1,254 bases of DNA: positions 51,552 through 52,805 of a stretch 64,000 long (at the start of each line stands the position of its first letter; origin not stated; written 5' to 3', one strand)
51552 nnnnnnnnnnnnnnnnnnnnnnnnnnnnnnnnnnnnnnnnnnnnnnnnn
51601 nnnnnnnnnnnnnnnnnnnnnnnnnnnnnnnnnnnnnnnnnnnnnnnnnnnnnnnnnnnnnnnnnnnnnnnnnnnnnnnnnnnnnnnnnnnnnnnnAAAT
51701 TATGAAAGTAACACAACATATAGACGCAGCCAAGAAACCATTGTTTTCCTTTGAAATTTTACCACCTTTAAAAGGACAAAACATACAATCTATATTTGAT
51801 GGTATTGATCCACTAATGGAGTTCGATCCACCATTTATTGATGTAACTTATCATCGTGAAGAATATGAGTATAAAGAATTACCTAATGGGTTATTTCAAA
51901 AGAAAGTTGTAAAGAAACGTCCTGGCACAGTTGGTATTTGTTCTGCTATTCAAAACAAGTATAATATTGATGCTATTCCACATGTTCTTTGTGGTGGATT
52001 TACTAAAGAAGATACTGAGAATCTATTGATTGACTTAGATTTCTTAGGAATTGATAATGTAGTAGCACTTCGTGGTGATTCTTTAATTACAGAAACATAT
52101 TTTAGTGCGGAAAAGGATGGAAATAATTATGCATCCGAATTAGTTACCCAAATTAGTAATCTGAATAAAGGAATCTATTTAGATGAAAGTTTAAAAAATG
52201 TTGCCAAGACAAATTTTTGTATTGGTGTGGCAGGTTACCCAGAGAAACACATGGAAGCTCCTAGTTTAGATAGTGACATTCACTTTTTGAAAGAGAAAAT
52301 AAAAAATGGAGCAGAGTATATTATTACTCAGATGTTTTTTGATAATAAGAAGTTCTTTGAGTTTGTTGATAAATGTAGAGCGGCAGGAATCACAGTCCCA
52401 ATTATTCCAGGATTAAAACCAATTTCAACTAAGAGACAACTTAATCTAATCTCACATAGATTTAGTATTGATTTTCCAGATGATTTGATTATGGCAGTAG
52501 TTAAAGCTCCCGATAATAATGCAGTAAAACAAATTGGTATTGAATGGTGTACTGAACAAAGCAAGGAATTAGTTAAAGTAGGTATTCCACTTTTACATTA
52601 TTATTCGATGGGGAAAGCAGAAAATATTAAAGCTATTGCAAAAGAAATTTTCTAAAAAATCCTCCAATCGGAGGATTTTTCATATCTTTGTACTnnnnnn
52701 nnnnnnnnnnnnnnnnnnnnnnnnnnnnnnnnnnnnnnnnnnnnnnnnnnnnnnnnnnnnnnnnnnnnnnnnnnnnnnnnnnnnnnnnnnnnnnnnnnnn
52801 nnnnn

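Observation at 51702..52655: Phage-encoded methylenetetrahydrofolate reductase (MetF)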

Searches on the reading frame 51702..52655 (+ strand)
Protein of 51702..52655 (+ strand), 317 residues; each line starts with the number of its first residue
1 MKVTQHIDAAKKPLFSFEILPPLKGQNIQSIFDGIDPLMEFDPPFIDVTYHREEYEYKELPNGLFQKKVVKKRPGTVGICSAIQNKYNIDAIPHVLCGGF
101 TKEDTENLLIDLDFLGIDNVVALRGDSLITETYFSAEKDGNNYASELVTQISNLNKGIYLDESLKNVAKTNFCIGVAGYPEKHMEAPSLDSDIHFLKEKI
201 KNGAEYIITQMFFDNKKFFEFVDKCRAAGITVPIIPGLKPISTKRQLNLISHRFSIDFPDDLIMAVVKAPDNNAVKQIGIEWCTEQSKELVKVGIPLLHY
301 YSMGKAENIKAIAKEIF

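Call 3: search_protein_families(library=pfam, proteins=[window:51702-52655:+], max_evalue=0.01)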
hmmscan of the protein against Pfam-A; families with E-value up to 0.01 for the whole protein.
window:51702-52655:+ (317 aa): 1 family
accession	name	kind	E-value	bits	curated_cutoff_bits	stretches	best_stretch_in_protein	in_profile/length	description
PF02219.23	MTHFR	-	3.4e-66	223.9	24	1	3-315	2-285/287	Methylenetetrahydrofolate reductase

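Call 4: search_protein_families(library=ncbifam, proteins=[window:51702-52655:+], max_evalue=0.01)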
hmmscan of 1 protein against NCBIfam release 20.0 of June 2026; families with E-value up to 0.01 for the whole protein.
window:51702-52655:+ (317 aa): 4 families
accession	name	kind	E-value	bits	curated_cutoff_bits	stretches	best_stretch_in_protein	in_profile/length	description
TIGR00676.1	fadh2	equivalog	1.7e-91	306.3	293.7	1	15-316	1-274/275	methylenetetrahydrofolate reductase [NAD(P)H]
TIGR00677.1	fadh2_euk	equivalog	6.6e-55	186.4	310.05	1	15-313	2-272/281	methylenetetrahydrofolate reductase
NF006950.0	PRK09432.1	equivalog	8.5e-38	130.3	382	1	15-314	25-288/296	methylenetetrahydrofolate reductase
NF006396.0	PRK08645.1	equivalog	7.5e-24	83.8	453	1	72-290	364-576/611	bifunctional homocysteine S-methyltransferase/methylenetetrahydrofolate reductase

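Call 5: search_solved_structures(query=window:51702-52652:+, show_alignments=2)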
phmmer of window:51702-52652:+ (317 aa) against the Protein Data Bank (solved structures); distinct sequences matched with E-value up to 0.001: 16.
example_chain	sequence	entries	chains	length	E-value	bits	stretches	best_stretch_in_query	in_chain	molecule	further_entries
1v93_A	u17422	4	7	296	1.4e-39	139.3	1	1-310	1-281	5,10-Methylenetetrahydrofolate reductase | Methylenetetrahydrofolate reductase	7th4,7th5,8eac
3apt_A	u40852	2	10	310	1.8e-39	139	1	1-310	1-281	Methylenetetrahydrofolate reductase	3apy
8uy2_A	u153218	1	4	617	8.4e-33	117.1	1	10-315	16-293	Methylenetetrahydrofolate reductase-like protein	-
6fcx_A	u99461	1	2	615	9.2e-33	116.9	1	12-306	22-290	Methylenetetrahydrofolate reductase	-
8qa4_A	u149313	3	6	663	1.1e-32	116.6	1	12-306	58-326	Methylenetetrahydrofolate reductase (NADPH)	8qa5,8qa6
8uy1_D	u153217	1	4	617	2.2e-32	115.7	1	10-315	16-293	Methylenetetrahydrofolate reductase-like protein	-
3fst_A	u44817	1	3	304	2.1e-29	105.9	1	15-312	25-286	5,10-methylenetetrahydrofolate reductase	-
1b5t_A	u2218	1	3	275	3e-29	105.4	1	15-312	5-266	PROTEIN (METHYLENETETRAHYDROFOLATE REDUCTASE)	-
1zp3_A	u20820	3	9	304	4e-29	105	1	15-312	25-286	5,10-methylenetetrahydrofolate reductase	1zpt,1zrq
3fsu_A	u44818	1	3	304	5.3e-29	104.6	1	15-312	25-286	5,10-methylenetetrahydrofolate reductase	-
5ume_A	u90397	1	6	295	9.5e-29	103.7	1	4-312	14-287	5,10-methylenetetrahydrofolate reductase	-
1zp4_A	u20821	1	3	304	1e-28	103.6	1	15-312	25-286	5,10-methylenetetrahydrofolate reductase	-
2fmn_A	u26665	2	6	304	1.4e-28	103.2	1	15-312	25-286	5,10-methylenetetrahydrofolate reductase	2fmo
6pey_A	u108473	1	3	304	2.5e-28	102.4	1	15-312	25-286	Methylenetetrahydrofolate reductase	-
7rml_A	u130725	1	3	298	9e-27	97.2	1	15-312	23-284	5,10-methylenetetrahydrofolate reductase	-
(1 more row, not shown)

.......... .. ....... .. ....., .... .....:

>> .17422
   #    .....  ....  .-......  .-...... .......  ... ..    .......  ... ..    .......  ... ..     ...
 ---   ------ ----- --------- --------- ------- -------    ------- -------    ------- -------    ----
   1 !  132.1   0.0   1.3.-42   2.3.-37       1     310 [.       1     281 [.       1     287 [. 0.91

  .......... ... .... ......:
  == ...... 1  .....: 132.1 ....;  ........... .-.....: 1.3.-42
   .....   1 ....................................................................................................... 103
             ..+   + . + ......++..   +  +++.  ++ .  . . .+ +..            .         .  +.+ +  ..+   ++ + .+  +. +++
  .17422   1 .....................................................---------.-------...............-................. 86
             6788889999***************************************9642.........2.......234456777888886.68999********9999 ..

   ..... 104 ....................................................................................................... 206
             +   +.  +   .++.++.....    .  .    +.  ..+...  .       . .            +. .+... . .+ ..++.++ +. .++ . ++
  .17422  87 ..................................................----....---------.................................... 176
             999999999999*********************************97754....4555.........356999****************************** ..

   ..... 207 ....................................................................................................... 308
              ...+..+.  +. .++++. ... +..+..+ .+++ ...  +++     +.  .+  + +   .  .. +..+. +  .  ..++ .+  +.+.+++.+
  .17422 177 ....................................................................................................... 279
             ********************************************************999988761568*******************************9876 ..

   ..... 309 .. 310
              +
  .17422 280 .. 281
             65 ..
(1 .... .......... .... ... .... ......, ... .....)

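Call 6: search_dna_similar(query=window:51702-52655:+, collection=phages, mode=protein, max_rows=40)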
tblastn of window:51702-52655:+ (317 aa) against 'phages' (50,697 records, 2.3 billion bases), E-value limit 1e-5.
Records with a match: 13; places in all: 13; records where one place covers at least 80% of the query: 10.
Best place of each record, by identity: <60% 13.
By first word of the organism name: Bacteriophage 8; Salmonella 2; Acinetobacter 2; Escherichia 1.
By host as written in the record: - 10; Homo sapiens 2; Escherichia coli O157:H7 ATCC 43895 1.
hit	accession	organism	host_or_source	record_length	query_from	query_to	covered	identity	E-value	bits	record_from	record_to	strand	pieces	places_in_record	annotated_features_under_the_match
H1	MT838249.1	Bacteriophage sp.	human fecal samples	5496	1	317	100%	50.2%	7e-110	355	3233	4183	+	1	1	record has no annotation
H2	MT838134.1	Bacteriophage sp.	human fecal samples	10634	15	317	96%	45.5%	2e-89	297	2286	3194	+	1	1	record has no annotation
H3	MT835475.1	Bacteriophage sp.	human fecal samples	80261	12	317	97%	31.3%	6e-38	149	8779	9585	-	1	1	record has no annotation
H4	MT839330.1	Bacteriophage sp.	human fecal samples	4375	1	303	96%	29.6%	7e-31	127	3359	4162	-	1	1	record has no annotation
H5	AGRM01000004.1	Salmonella enterica subsp. houtenae str. ATCC BAA-1581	Homo sapiens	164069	16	312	94%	30.2%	2e-30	127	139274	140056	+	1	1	5,10-methylenetetrahydrofolate reductase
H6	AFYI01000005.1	Salmonella enterica subsp. enterica serovar Infantis str. ...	Homo sapiens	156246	16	312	94%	30.2%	3e-30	126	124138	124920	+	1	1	5,10-methylenetetrahydrofolate reductase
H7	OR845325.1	Escherichia phage ECO95 1-6-1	Escherichia coli O157:H7 ATCC 43895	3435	35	312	88%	31.8%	2e-26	114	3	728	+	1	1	record has no annotation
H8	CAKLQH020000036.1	Acinetobacter phage MD-2021a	not known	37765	1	316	100%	27.8%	8e-25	110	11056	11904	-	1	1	metF: 5,10-methylenetetrahydrofolate reductase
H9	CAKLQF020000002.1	Acinetobacter phage MD-2021a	not known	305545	1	316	100%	27.8%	8e-25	110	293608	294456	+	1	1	metF: 5,10-methylenetetrahydrofolate reductase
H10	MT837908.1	Bacteriophage sp.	human fecal samples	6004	1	317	100%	27.7%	4e-31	128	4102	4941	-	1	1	record has no annotation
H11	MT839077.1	Bacteriophage sp.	human fecal samples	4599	116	312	62%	31.7%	6e-19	93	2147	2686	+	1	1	record has no annotation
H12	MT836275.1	Bacteriophage sp.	human fecal samples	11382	164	312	47%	28.9%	9e-13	75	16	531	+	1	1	record has no annotation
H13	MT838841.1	Bacteriophage sp.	human fecal samples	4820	204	316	36%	32.8%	7e-11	69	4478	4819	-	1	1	record has no annotation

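Call 11: search_protein_families(library=phrogs, proteins=[window:51702-52655:+], max_evalue=0.00001)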
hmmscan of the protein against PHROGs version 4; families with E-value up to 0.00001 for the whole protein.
window:51702-52655:+ (317 aa): 0 families

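Call 12: find_homologous_proteins(query=window:51702-52652:+, max_evalue=1e-10)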
Query window:51702-52652:+ (317 aa): 8000 proteins with E <= 1e-10 among 8000 candidates; the best 120 are listed.
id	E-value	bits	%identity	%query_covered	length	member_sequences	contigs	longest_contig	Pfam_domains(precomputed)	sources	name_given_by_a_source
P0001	2.2e-211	719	100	100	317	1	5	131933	PF02219.24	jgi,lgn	-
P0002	6.2e-206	701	98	100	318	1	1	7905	PF02219.24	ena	-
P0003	2.9e-205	698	97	100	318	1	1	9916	PF02219.24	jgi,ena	-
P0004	1.0e-201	687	95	100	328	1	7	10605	PF02219.24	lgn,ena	-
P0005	1.0e-201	687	95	100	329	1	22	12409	PF02219.24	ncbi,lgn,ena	-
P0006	3.6e-201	685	95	100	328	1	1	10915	PF02219.24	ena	-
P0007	5.4e-197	671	92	100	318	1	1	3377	PF02219.24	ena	-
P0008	7.3e-195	664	92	100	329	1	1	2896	PF02219.24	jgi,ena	-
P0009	3.2e-193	659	91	100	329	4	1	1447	PF02219.24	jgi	jgi:methylenetetrahydrofolate reductase (NADPH)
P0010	2.1e-187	640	88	100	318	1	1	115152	PF02219.24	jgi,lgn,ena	-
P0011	1.2e-186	637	87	100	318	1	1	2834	PF02219.24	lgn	-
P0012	1.3e-185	634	87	100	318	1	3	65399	PF02219.24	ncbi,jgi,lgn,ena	jgi:methylenetetrahydrofolate reductase (NADPH)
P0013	1.4e-185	634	87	100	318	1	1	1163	PF02219.24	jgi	jgi:methylenetetrahydrofolate reductase (NADPH)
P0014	2.1e-185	633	87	100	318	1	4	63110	PF02219.24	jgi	jgi:methylenetetrahydrofolate reductase (NADPH)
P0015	4.0e-185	632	87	100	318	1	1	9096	PF02219.24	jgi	jgi:methylenetetrahydrofolate reductase (NADPH)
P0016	4.1e-185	632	87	100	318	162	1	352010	PF02219.24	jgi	jgi:methylenetetrahydrofolate reductase (NADPH)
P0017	4.6e-185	632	87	100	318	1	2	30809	PF02219.24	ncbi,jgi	ncbi:MAG: 5,10-methylenetetrahydrofolate reductase [Bacteroidota bacterium]|jgi:methylenetetrahydrof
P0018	5.6e-185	632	86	100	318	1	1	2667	PF02219.24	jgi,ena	-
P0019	9.4e-185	631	86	100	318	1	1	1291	PF02219.24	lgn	-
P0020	2.1e-184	630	86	100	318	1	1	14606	PF02219.24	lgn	-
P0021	2.2e-184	630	87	100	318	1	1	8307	PF02219.24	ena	-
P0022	2.9e-184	629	86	100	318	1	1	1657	PF02219.24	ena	-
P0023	4.1e-184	629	86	100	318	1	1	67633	PF02219.24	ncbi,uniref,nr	ncbi:MAG: methylenetetrahydrofolate reductase [NAD(P)H] [Flavobacterium sp.]|uniref:methylenetetrahy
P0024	4.1e-184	629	86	100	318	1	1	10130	PF02219.24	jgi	jgi:methylenetetrahydrofolate reductase (NADPH)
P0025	4.5e-184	629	86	100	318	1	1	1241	PF02219.24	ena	-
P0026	5.3e-184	629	86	100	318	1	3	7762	PF02219.24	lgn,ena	-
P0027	6.6e-184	628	86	100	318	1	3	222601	PF02219.24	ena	-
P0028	6.8e-184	628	86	100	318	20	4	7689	PF02219.24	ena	-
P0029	8.0e-184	628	86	100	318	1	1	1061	PF02219.24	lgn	-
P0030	1.0e-183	628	86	100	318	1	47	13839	PF02219.24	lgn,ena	-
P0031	1.1e-183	628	86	100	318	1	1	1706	PF02219.24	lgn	-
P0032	1.1e-183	627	85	100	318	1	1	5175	PF02219.24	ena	-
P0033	1.3e-183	627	87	100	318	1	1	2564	PF02219.24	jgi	-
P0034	1.4e-183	627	85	100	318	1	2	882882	PF02219.24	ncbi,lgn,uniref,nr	ncbi:methylenetetrahydrofolate reductase [NAD(P)H] [Flavobacterium psychraquaticum]|uniref:methylene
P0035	1.5e-183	627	85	100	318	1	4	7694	PF02219.24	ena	-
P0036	1.7e-183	627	86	100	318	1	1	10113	PF02219.24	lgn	-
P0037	1.7e-183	627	85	100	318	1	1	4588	PF02219.24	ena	-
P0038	1.7e-183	627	86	100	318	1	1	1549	PF02219.24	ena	-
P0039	1.9e-183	627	86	100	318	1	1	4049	PF02219.24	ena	-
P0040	2.0e-183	627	85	100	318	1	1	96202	PF02219.24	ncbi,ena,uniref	ncbi:methylenetetrahydrofolate reductase [NAD(P)H] [Flavobacterium ardleyense]|uniref:Methylenetetra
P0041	2.0e-183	627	86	100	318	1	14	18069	PF02219.24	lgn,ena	-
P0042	2.0e-183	627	86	100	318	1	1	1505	PF02219.24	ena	-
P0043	2.3e-183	627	85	100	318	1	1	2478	PF02219.24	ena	-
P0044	2.5e-183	626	86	100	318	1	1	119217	PF02219.24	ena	-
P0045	2.7e-183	626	85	100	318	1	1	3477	PF02219.24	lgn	-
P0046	2.7e-183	626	86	100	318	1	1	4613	PF02219.24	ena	-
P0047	2.8e-183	626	86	100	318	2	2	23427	PF02219.24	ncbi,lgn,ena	-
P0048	2.9e-183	626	85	100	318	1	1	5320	PF02219.24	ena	-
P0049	2.9e-183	626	86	100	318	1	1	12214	PF02219.24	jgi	-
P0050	3.0e-183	626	86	100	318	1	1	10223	PF02219.24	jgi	jgi:methylenetetrahydrofolate reductase (NADPH)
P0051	3.1e-183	626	85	100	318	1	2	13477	PF02219.24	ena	-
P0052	3.6e-183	626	85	100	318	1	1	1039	PF02219.24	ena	-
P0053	3.9e-183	626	85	100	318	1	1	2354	PF02219.24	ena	-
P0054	4.3e-183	626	86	100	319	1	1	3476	PF02219.24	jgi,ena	-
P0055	4.5e-183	626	84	100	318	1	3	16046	PF02219.24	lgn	-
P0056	4.8e-183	625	85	100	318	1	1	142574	PF02219.24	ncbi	-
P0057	5.1e-183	625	85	100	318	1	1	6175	PF02219.24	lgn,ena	-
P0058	5.2e-183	625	86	100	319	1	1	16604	PF02219.24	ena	-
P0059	5.8e-183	625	85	100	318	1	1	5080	PF02219.24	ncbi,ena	-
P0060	6.4e-183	625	85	100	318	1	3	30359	PF02219.24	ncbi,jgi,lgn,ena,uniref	ncbi:methylenetetrahydrofolate reductase [NAD(P)H] [Flavobacterium sp.]|jgi:methylenetetrahydrofolat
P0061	6.7e-183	625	85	100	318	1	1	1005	PF02219.24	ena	-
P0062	7.7e-183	625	86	100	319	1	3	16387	PF02219.24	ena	-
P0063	7.9e-183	625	85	100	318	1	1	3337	PF02219.24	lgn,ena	-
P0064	9.1e-183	625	86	100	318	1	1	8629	PF02219.24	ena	-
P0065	9.4e-183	624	86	100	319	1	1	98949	PF02219.24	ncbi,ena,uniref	ncbi:methylenetetrahydrofolate reductase [NAD(P)H] [Flavobacterium sp.]|uniref:methylenetetrahydrofo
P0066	9.5e-183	624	86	100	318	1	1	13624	PF02219.24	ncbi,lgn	-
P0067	1.1e-182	624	85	100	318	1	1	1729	PF02219.24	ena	-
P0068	1.2e-182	624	85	100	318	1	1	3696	PF02219.24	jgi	jgi:methylenetetrahydrofolate reductase (NADPH)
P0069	1.2e-182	624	86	100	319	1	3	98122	PF02219.24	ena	-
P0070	1.3e-182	624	86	100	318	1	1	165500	PF02219.24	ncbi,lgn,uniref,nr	ncbi:methylenetetrahydrofolate reductase [NAD(P)H] [Flavobacterium sp. CYK-55]|uniref:methylenetetra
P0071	1.3e-182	624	86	100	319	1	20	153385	PF02219.24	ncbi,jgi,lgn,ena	jgi:methylenetetrahydrofolate reductase (NADPH)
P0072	1.4e-182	624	85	100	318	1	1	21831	PF02219.24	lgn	-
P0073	1.4e-182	624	85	100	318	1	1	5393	PF02219.24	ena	-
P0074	1.5e-182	624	85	100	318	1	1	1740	PF02219.24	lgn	-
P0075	1.5e-182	624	86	100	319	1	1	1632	PF02219.24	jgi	jgi:methylenetetrahydrofolate reductase (NADPH)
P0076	1.5e-182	624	85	100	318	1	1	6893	PF02219.24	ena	-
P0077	1.6e-182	624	86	100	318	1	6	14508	PF02219.24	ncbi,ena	-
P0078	1.7e-182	624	85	100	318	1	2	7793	PF02219.24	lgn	-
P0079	1.7e-182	624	85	100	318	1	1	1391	PF02219.24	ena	-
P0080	1.8e-182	624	85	100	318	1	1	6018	PF02219.24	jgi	jgi:methylenetetrahydrofolate reductase (NADPH)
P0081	1.8e-182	624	86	100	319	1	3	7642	PF02219.24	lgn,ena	-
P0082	2.0e-182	623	84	100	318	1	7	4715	PF02219.24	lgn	-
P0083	2.1e-182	623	86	100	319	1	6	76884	PF02219.24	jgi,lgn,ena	jgi:methylenetetrahydrofolate reductase (NADPH)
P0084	2.1e-182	623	86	100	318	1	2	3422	PF02219.24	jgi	jgi:methylenetetrahydrofolate reductase (NADPH)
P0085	2.2e-182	623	85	100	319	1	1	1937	PF02219.24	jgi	jgi:methylenetetrahydrofolate reductase (NADPH)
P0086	2.2e-182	623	86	100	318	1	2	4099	PF02219.24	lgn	-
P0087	2.5e-182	623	85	100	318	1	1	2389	PF02219.24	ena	-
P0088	2.5e-182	623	85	100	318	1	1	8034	PF02219.24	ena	-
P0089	3.1e-182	623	85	100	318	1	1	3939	PF02219.24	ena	-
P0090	3.2e-182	623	85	100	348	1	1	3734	PF02219.24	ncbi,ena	-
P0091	3.8e-182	622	85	100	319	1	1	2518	PF02219.24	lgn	-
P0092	4.2e-182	622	84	100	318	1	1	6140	PF02219.24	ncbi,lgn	-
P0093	4.2e-182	622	85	100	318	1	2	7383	PF02219.24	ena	-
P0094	4.6e-182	622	85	100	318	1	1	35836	PF02219.24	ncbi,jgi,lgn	ncbi:MAG: Methylenetetrahydrofolate reductase [Bacteroidota bacterium]|jgi:methylenetetrahydrofolate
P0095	5.0e-182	622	85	100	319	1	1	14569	PF02219.24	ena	-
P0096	5.3e-182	622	85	100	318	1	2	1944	PF02219.24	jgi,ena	jgi:methylenetetrahydrofolate reductase (NADPH)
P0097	5.3e-182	622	85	100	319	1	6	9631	PF02219.24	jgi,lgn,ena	jgi:methylenetetrahydrofolate reductase (NADPH)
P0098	5.6e-182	622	85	100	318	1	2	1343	PF02219.24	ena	-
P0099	5.6e-182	622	85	100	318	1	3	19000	PF02219.24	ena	-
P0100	5.8e-182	622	85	100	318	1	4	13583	PF02219.24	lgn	-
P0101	6.1e-182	622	85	100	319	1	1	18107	PF02219.24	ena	-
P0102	6.1e-182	622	85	100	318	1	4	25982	PF02219.24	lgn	-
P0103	6.1e-182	622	85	100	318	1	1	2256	PF02219.24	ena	-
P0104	6.2e-182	622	85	100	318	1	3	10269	PF02219.24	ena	-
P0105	6.3e-182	622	85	100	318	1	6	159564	PF02219.24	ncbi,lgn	-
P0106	6.3e-182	622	85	100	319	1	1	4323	PF02219.24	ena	-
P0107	6.8e-182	622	85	100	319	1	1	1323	PF02219.24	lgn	-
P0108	8.0e-182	621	85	100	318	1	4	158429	PF02219.24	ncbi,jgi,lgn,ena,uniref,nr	ncbi:methylenetetrahydrofolate reductase [NAD(P)H] [Flavobacterium sp.]|uniref:methylenetetrahydrofo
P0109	8.1e-182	621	86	100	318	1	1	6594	PF02219.24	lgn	-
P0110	9.0e-182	621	85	100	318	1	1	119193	PF02219.24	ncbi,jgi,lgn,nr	ncbi:MAG TPA: methylenetetrahydrofolate reductase [NAD(P)H] [Flavobacterium lutivivi]|nr:methylenete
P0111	9.8e-182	621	85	100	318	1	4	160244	PF02219.24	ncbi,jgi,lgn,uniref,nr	ncbi:methylenetetrahydrofolate reductase [NAD(P)H] [Flavobacterium sp.]|jgi:methylenetetrahydrofolat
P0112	1.0e-181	621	86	100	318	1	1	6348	PF02219.24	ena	-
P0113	1.1e-181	621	85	100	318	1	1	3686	PF02219.24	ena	-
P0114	1.4e-181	621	84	100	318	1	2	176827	PF02219.24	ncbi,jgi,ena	ncbi:MAG: methylenetetrahydrofolate reductase [NAD(P)H] [Flavobacteriaceae bacterium]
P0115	1.5e-181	621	85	100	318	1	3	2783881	PF02219.24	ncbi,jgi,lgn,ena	jgi:methylenetetrahydrofolate reductase (NADPH)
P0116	1.6e-181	620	85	100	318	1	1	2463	PF02219.24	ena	-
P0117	1.6e-181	620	85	100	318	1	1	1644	PF02219.24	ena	-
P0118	1.6e-181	620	85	100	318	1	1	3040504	PF02219.24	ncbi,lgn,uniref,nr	ncbi:methylenetetrahydrofolate reductase [NAD(P)H] [Flavobacterium sp. N1719]|uniref:methylenetetrah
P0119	2.0e-181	620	85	100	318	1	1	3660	PF02219.24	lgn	-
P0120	2.1e-181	620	84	100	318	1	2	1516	PF02219.24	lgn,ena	-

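Call 13: find_related_loci(query=window:51702-52652:+, collection=viral_contigs, flank=10000)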
Query window:51702-52652:+ (317 aa) in viral_contigs; peptide patterns used: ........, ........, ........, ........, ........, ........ (x = any residue, [..] = any of these).
9 stretches matched a pattern; 3 encode a relative of the query (tblastn E <= 1e-3); 3 distinct loci.
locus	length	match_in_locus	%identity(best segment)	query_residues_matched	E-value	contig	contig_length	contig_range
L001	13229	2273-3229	58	1-317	9e-127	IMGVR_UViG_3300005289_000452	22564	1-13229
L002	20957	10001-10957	53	1-317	7e-115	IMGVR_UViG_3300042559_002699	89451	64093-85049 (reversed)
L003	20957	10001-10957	53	1-317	7e-115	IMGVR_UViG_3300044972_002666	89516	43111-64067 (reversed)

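Call 14: find_encoding_contigs(protein=P0001, flank=10000, max_places=5)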
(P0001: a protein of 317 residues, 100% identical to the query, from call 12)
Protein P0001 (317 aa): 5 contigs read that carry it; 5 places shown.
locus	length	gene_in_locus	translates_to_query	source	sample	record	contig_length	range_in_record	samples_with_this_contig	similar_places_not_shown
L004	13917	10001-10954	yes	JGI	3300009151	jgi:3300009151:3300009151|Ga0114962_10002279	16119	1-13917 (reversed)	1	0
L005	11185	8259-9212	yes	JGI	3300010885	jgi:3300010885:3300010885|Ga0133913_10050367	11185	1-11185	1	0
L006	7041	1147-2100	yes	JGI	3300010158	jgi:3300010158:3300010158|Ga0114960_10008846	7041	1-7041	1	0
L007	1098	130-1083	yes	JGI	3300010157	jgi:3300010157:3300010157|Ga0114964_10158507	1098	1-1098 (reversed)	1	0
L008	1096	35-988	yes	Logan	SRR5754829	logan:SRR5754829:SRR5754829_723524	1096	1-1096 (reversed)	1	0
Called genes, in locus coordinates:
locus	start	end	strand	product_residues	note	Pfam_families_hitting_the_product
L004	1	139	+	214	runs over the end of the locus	PF11539:DUF3228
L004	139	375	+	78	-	-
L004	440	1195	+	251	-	-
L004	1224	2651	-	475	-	-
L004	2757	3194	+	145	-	-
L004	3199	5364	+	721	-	PF04851:ResIII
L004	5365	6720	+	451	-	PF02384:N6_Mtase (weak), PF01170:UPF0020 (weak), PF07669:Eco57I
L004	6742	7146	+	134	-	-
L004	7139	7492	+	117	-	-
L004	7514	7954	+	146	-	-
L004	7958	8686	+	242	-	-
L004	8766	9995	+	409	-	-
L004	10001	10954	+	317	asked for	PF02219:MTHFR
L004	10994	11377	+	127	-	-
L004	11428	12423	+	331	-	PF00293:NUDIX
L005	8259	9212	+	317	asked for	PF02219:MTHFR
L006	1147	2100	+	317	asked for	PF02219:MTHFR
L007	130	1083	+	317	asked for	PF02219:MTHFR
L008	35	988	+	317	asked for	PF02219:MTHFR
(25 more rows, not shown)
